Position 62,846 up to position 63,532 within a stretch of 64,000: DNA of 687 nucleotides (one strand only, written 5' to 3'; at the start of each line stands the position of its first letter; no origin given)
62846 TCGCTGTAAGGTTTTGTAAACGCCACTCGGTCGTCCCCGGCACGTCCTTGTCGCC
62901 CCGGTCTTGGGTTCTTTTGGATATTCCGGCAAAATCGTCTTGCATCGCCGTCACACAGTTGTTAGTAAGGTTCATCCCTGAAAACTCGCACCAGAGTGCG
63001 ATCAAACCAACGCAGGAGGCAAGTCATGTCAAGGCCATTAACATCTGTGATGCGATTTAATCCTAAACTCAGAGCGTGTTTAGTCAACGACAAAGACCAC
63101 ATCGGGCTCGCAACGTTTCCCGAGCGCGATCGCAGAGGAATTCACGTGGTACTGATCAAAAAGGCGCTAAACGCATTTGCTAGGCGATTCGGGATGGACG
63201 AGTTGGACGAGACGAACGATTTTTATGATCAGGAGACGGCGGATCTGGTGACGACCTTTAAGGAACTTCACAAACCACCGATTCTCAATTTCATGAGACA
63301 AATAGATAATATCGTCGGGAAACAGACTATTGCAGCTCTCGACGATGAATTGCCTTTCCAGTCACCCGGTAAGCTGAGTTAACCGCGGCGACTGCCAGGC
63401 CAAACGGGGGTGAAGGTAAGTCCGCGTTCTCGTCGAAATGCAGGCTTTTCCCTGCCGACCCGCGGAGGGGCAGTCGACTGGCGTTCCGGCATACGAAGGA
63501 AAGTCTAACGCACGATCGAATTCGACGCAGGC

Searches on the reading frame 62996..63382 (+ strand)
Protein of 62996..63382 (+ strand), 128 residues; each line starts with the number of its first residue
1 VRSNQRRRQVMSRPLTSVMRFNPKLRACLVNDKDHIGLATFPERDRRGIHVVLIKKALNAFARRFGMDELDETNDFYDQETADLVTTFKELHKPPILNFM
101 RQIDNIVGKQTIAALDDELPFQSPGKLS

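Call 51: find_encoding_contigs(protein=window:62996-63382:+, flank=10000, max_places=3)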
Protein window:62996-63382:+ (128 aa): no gene with exactly this product is on record in the collection.
